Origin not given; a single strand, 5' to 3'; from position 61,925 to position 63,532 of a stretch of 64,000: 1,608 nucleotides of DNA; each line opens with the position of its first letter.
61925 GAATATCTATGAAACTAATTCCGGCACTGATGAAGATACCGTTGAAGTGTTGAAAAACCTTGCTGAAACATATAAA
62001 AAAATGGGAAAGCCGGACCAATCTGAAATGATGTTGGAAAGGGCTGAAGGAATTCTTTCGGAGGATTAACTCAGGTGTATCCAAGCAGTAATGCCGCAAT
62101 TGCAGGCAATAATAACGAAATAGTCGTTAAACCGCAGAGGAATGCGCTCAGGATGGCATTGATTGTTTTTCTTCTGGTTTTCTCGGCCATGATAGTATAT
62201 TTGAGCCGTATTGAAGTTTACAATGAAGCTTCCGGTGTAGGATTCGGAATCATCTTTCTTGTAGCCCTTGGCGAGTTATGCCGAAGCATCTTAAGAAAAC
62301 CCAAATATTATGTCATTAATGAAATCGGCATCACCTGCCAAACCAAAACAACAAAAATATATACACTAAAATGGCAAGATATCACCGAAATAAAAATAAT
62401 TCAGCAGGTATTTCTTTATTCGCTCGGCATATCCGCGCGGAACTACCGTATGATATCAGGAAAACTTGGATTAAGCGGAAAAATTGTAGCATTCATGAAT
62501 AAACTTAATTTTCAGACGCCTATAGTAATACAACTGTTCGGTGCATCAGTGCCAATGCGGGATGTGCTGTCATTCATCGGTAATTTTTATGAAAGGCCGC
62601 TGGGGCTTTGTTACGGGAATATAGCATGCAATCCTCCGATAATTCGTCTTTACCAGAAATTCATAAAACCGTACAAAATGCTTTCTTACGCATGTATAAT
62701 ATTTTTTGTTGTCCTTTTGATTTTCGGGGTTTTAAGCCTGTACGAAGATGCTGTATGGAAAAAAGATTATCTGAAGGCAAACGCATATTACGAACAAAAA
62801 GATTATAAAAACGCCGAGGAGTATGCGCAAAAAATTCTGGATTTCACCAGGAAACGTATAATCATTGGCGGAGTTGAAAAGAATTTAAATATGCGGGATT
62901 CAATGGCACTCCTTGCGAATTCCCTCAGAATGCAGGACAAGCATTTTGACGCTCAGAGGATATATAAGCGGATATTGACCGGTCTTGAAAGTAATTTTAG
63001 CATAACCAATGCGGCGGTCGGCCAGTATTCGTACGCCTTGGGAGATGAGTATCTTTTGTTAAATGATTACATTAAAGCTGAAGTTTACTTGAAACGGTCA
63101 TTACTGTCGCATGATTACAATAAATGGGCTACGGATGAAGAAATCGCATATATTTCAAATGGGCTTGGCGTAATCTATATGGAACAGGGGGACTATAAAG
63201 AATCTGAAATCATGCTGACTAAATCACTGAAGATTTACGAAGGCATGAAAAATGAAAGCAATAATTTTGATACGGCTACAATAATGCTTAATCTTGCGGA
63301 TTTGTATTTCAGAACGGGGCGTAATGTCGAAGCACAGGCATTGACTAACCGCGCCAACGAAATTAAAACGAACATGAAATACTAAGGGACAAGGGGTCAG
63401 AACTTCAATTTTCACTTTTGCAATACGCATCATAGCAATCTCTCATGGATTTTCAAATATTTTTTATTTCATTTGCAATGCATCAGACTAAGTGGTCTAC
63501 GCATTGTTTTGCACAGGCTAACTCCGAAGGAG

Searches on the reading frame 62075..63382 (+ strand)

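Call 42: search_protein_families(library=pfam, proteins=[window:62075-63382:+], max_evalue=0.001)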
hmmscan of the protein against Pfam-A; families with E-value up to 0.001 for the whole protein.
window:62075-63382:+ (436 aa): 8 families
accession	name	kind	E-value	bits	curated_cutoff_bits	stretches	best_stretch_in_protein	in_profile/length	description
PF13424.12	TPR_12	-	7.5e-22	77.8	30.1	2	357-430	2-74/77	Tetratricopeptide repeat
PF07719.23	TPR_2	-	1.7e-14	53.1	27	0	362-389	5-32/34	Tetratricopeptide repeat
PF13374.12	TPR_10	-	5.3e-13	49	27.5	0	362-389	6-33/42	Tetratricopeptide repeat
PF13181.12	TPR_8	-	6e-10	38.9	25.7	0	363-388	6-31/34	Tetratricopeptide repeat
PF00515.34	TPR_1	-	1.1e-09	38.1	27.8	0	361-388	4-31/34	Tetratricopeptide repeat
PF13432.12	TPR_16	-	4e-08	34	32.7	0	320-378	1-51/65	Tetratricopeptide repeat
PF14559.12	TPR_19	-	3.2e-07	31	25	0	401-430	25-54/68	Tetratricopeptide repeat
PF13428.12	TPR_14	-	2.5e-05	25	23.5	0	233-255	6-28/44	Tetratricopeptide repeat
